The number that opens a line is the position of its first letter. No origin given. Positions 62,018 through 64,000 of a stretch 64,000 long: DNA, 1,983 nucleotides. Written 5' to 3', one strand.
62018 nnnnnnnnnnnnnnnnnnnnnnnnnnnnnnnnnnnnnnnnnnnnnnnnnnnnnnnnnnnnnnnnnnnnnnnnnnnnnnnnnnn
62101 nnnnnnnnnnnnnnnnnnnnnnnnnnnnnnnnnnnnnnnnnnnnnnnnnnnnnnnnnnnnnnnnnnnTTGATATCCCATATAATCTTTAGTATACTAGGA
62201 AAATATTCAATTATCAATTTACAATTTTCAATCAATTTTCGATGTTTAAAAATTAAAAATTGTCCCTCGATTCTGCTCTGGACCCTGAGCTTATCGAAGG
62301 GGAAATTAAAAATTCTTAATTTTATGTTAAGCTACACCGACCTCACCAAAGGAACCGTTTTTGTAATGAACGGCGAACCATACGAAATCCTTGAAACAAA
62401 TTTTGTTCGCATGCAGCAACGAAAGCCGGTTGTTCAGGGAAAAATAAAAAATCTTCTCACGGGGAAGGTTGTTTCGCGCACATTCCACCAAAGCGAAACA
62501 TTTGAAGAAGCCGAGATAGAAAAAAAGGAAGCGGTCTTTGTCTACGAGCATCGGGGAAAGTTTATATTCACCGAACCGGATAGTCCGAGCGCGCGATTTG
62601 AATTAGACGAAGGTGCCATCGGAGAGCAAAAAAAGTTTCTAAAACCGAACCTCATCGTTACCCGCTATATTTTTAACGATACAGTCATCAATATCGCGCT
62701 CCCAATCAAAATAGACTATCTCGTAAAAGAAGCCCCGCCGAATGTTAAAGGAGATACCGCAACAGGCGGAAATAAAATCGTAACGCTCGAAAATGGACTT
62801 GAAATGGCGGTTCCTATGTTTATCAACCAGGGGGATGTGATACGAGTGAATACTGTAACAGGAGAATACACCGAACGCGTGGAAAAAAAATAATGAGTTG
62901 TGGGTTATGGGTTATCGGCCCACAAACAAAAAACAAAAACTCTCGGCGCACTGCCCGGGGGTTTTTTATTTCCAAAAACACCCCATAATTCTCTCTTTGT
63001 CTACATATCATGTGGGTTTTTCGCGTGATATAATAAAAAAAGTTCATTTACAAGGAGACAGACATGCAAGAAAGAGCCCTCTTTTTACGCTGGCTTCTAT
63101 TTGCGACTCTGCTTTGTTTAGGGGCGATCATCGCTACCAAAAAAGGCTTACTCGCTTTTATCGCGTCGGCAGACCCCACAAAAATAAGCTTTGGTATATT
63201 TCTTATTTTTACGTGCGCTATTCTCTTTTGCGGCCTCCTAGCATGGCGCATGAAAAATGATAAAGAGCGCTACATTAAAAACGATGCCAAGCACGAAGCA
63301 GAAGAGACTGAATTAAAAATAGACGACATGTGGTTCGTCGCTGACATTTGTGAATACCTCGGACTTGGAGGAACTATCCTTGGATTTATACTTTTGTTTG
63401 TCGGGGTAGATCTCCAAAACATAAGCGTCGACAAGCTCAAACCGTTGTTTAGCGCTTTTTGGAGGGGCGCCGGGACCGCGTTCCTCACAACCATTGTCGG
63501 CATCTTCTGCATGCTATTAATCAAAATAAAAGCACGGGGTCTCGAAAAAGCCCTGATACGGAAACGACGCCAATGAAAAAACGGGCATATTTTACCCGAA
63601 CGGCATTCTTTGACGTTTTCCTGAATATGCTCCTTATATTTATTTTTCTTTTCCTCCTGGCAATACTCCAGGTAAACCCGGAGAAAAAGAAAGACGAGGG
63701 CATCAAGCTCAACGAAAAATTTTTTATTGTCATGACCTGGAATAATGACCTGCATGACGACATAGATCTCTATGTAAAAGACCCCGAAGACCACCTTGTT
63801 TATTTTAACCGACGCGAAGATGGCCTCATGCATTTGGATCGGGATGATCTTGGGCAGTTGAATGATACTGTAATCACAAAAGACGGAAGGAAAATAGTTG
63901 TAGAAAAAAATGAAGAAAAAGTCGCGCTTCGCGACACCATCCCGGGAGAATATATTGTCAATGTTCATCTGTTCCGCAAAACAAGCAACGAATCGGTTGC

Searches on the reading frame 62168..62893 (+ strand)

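Call 78: search_protein_families(library=pfam, proteins=[window:62168-62893:+], max_evalue=0.001)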
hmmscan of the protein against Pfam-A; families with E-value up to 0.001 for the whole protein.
window:62168-62893:+ (241 aa): 2 families
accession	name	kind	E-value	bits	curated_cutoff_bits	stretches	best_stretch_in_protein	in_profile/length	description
PF09285.17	Elong-fact-P_C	-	8e-22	77.1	25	1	184-237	3-56/56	Elongation factor P, C-terminal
PF08207.18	EFP_N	-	9.4e-14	51.6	23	1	57-112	3-58/58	Elongation factor P (EF-P) KOW-like domain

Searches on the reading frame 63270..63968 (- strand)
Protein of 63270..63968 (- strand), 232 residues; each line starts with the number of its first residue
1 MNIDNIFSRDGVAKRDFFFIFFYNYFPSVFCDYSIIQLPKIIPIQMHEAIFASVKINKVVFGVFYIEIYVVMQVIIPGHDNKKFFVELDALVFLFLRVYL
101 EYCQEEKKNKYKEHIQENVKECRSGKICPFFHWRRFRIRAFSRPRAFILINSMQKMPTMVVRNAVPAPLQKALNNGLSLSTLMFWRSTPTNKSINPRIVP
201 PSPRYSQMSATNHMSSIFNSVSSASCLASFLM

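Call 73: find_encoding_contigs(protein=window:63270-63968:-, flank=10000, max_places=3)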
Protein window:63270-63968:- (232 aa): no gene with exactly this product is on record in the collection.

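Call 78: search_protein_families(library=pfam, proteins=[window:63270-63968:-], max_evalue=0.001)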
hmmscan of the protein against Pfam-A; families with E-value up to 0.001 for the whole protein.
window:63270-63968:- (232 aa): 0 families
